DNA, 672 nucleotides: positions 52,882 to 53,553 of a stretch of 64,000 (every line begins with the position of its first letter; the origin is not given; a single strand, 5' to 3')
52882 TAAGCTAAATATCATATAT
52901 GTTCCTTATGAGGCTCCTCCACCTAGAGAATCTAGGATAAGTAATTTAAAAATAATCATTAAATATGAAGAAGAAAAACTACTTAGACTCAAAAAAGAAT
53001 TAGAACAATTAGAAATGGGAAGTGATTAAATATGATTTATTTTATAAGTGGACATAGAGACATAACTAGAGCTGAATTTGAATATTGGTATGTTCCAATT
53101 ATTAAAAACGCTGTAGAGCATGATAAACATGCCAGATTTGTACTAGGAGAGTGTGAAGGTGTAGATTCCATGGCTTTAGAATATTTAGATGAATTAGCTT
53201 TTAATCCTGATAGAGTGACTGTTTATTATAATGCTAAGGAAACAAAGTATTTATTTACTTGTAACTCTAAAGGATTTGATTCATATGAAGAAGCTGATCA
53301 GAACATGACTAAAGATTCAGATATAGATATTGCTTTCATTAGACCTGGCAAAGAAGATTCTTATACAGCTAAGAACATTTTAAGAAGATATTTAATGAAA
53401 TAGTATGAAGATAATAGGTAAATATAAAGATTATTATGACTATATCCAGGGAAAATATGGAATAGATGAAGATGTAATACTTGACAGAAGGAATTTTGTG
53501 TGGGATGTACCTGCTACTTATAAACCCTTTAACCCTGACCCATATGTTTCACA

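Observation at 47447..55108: Phage-encoded complete deamidated (Preiss-Handler) NAD+ salvage set: PncA, PncB, NadD-like, NadE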

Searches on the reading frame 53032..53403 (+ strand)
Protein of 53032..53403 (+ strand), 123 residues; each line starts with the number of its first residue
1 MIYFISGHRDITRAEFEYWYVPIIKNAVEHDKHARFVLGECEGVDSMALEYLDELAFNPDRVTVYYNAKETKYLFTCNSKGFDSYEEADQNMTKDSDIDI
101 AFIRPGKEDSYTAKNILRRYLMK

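Call 3: search_protein_families(library=pfam, proteins=[window:53032-53403:+], max_evalue=0.01)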
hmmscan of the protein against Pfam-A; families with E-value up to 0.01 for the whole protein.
window:53032-53403:+ (123 aa): 1 family
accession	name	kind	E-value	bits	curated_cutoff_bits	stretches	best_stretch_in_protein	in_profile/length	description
PF24100.1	DUF7381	-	0.00068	20.5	27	1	57-93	84-120/121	Domain of unknown function (DUF7381)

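Call 5: search_protein_families(library=ncbifam, proteins=[window:53032-53403:+], max_evalue=0.01)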
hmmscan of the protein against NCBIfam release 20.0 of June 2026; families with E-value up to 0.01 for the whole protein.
window:53032-53403:+ (123 aa): 0 families

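Call 6: search_protein_families(library=phrogs, proteins=[window:53032-53403:+], max_evalue=0.001)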
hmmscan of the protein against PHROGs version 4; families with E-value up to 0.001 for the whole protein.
window:53032-53403:+ (123 aa): 1 family
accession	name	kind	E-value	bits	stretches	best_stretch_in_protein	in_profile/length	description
phrog_289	-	other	8.6e-06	25.9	1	3-106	25-117/500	GTP-binding domain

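Call 32: search_solved_structures(query=window:53032-53403:+, max_evalue=10, show_alignments=2)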
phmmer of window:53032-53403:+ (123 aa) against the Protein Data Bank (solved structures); distinct sequences matched with E-value up to 10: 2.
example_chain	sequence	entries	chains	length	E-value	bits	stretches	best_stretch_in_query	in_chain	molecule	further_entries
5h16_A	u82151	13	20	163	0.25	14.8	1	6-119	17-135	Phosphopantetheine adenylyltransferase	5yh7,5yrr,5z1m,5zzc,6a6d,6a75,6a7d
2ltl_A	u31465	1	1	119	0.7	13.3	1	25-69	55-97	NifU-like protein, mitochondrial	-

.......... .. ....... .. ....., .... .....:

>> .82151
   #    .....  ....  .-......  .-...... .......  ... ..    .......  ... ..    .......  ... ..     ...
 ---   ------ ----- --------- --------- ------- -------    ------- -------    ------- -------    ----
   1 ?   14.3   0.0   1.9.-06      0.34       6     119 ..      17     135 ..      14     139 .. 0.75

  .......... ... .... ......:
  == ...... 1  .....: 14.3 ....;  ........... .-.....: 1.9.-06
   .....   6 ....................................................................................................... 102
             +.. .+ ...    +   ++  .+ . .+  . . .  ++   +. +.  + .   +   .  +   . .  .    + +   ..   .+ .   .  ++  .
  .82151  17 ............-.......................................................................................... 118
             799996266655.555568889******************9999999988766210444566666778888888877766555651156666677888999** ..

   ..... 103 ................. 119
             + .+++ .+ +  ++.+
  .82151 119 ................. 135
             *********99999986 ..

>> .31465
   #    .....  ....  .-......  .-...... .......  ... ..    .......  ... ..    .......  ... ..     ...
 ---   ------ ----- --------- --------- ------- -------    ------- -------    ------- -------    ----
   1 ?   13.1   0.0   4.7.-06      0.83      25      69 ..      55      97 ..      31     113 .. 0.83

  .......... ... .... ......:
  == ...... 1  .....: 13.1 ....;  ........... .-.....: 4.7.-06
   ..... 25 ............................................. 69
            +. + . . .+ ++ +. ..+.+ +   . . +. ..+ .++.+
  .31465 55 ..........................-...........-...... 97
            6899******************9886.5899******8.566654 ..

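Call 44: find_homologous_proteins(query=window:53032-53403:+, max_evalue=0.001)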
Query window:53032-53403:+ (123 aa): 111 proteins with E <= 0.001 among 113 candidates.
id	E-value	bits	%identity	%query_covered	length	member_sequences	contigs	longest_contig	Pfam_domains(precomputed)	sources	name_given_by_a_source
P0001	3.9e-76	271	98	100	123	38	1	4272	-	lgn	-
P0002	7.3e-68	244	99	89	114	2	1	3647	-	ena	-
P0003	4.7e-40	154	58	100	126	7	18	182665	-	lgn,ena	-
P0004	1.3e-39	153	60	100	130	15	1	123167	-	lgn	-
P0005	2.5e-36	142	87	62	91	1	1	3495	-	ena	-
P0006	2.0e-33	133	53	100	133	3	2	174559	-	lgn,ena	-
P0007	1.6e-32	130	51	100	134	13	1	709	-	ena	-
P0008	5.2e-29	119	52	97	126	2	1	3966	-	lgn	-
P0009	2.5e-27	113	52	97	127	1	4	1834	-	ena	-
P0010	6.9e-27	112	52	98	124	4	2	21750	-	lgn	-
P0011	3.0e-26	110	52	98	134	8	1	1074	-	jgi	jgi:hypothetical protein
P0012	5.3e-26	109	50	97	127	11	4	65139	-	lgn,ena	-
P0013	1.8e-25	107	51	96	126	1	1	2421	-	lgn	-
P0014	2.6e-25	107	48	98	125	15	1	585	-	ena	-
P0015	6.3e-25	106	50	98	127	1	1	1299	-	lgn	-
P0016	7.4e-25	105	48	98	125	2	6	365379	-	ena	-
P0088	2.1e-18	84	47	98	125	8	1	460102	-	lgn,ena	-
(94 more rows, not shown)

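Call 51: predict_structure(alignment_id=A1)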
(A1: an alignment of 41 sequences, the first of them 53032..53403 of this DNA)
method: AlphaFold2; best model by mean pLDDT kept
length: 123 residues; sequences in the alignment: 41
mean_pLDDT: 94.1   pTM: 0.86
mean pLDDT of the five models: 94.1, 92.1, 92.0, 91.1, 90.6
residues with pLDDT >= 90: 102; 70-90: 21; 50-70: 0; < 50: 0
segments of 3 or more residues with pLDDT < 50: none
pLDDT, mean of each block of 10 residues (from residue 1): 95 97 98 97 94 97 95 89 94 96 92 89 79
secondary structure, 60 per line:
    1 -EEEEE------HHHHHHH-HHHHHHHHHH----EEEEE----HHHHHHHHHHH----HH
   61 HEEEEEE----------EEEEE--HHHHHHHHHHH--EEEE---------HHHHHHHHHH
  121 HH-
elements in order: E2-6 H13-19 H21-30 E35-39 H44-54 E62-67 E78-82 H85-95 E98-101 H111-122

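Call 61: find_encoding_contigs(protein=P0088, flank=8000, max_places=1)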
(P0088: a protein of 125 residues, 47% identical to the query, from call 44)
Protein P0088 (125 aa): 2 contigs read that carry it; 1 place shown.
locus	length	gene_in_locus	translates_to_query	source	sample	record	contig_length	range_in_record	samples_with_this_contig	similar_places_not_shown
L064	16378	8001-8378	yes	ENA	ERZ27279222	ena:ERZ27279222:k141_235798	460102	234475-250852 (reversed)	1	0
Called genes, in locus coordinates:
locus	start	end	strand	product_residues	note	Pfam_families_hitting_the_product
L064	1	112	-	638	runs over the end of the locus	-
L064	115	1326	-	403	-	-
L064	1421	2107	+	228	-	-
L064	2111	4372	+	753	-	-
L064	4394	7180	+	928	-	-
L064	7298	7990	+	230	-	-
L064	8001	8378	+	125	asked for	-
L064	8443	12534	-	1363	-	-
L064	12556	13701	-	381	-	-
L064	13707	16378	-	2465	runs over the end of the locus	-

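Call 62: find_encoding_contigs(protein=P0016, flank=8000, max_places=1)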
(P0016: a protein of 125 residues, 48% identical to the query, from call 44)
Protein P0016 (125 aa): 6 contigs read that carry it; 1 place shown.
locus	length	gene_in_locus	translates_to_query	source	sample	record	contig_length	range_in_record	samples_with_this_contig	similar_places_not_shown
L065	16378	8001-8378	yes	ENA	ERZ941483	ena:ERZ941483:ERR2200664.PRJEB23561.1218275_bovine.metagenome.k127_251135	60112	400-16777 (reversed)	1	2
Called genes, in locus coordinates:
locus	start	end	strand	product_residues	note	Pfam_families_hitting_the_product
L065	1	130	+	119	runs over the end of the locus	-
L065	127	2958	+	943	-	PF00149:Metallophos, PF02463:SMC_N (weak), PF13175:AAA_15 (faint), PF13476:AAA_23, PF13555:AAA_29 (weak)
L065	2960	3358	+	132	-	-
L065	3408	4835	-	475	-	PF00004:AAA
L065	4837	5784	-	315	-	-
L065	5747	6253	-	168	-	-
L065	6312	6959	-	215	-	-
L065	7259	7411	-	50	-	-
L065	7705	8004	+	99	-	-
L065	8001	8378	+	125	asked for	-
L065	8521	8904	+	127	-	-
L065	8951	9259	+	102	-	-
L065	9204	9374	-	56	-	-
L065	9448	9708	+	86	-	-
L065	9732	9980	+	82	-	-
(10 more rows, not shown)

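Call 66: search_protein_families(library=padloc, proteins=[window:53032-53403:+], max_evalue=0.01)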
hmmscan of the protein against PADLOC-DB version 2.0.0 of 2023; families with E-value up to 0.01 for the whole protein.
window:53032-53403:+ (123 aa): 0 families

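Call 99: fold_search(model_id=the predicted structure, library=viral)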
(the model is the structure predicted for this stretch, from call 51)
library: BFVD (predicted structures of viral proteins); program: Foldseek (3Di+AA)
matches with E <= 10: 507; with E <= 0.001: 4
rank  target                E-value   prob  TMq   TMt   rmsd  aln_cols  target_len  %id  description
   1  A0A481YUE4            7.5e-08  1.00  0.75  0.87   1.9       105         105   24  Uncharacterized protein [Marseillevirus LCMAC102]
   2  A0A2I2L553            3.1e-07  1.00  0.79  0.57   2.3       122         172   25  Uncharacterized protein [Orpheovirus IHUMI-LCC2]
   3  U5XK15                6.3e-04  1.00  0.75  0.13   3.1       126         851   13  (no name in the UniProt tables at hand)
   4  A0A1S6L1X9            7.6e-04  1.00  0.61  0.27   6.8       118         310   17  (no name in the UniProt tables at hand)
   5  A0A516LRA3            1.5e-03  1.00  0.66  0.50   7.6       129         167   19  (no name in the UniProt tables at hand)
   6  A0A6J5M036            3.2e-03  1.00  0.66  0.66   4.0       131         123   18  Mycobacteriophage D29, Gp61 [uncultured Caudovirales phage]
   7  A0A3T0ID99            4.4e-03  1.00  0.65  0.57   3.7       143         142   16  (no name in the UniProt tables at hand)
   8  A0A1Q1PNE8            7.4e-03  1.00  0.68  0.41   3.6       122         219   17  (no name in the UniProt tables at hand)
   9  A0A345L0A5            7.9e-03  1.00  0.62  0.34   8.4       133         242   17  (no name in the UniProt tables at hand)
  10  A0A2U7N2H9            1.3e-02  1.00  0.64  0.56   7.9       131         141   17  Putative guanylate kinase [Pseudomonas phage PspYZU05]
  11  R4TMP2                2.6e-02  0.98  0.54  0.55   4.6       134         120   12  DUF2493 domain-containing protein [Halogranum tailed virus 1]
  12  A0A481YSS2            2.9e-02  0.99  0.61  0.27   3.3       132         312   18  Dual specificity phosphatase / DNA processing protein [Marseillevirus LCMAC101]
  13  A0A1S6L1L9            2.9e-02  0.93  0.46  0.29   5.2       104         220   10  (no name in the UniProt tables at hand)
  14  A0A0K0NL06            3.5e-02  0.99  0.63  0.51   5.2       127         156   15  YspA cpYpsA-related SLOG domain-containing protein [Gordonia phage GMA3]
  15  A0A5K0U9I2            4.0e-02  0.99  0.63  0.52   3.1       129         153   16  YspA cpYpsA-related SLOG domain-containing protein [Yasminevirus sp. GU-2018]
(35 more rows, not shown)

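Call 100: search_protein_representatives(alignment_id=A1)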
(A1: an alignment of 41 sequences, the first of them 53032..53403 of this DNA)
Query: 41 sequences, 126 profile positions. Proteins with E-value up to 0.001 (for the whole library): 1387; up to 1e-10: 775; up to 1e-30: 225. The best 150 are listed.
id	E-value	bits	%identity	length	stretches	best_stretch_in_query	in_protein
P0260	2.8e-49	182.8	-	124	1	1-125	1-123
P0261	3.0e-48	179.4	-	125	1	1-123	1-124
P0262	3.3e-48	179.3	-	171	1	2-124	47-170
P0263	1.2e-47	177.5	-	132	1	1-123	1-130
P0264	2.9e-47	176.2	-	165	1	1-123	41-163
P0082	1.2e-45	171.1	-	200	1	1-123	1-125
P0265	2.0e-45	170.3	-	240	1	2-124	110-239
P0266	9.2e-45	168.2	-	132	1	1-124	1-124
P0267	5.2e-44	165.8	-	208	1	3-125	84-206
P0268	7.3e-44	165.3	-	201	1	2-124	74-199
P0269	8.6e-44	165.0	-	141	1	1-123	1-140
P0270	3.2e-43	163.2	-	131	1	2-123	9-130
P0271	7.4e-43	162.0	-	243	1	2-123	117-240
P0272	8.5e-43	161.8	-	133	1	1-123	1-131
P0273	1.3e-42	161.2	-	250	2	2-123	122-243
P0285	1.1e-39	151.8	-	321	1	2-124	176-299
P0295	1.3e-38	148.3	-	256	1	2-125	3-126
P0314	4.0e-37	143.5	-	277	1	3-123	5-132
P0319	5.5e-37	143.0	-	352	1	2-122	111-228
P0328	1.0e-36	142.1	-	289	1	2-124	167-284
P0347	1.8e-35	138.1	-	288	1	2-123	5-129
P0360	5.4e-35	136.6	-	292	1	2-123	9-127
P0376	2.5e-34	134.5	-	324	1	3-123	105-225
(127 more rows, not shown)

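Call 101: search_protein_families(library=pfam, proteins=[P0265, P0273, P0285, P0319, P0295, P0314, P0347, P0360, P0376, P0328], max_evalue=0.01)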
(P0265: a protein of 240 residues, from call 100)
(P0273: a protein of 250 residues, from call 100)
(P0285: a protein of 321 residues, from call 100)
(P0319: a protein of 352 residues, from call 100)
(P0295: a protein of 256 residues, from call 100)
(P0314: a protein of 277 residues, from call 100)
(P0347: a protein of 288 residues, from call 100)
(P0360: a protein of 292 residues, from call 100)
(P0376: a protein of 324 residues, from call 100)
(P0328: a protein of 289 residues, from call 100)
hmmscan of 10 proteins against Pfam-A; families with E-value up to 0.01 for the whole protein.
P0265 (240 aa): 0 families

P0273 (250 aa): 0 families

P0285 (321 aa): 0 families

P0319 (352 aa): 0 families

P0295 (256 aa): 0 families

P0314 (277 aa): 0 families

P0347 (288 aa): 0 families

P0360 (292 aa): 0 families

P0376 (324 aa): 1 family
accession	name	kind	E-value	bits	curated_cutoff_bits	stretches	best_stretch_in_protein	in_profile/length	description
PF06689.19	zf-C4_ClpX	-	5.2e-14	52.3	27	1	3-39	2-39/39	ClpX C4-type zinc finger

P0328 (289 aa): 0 families
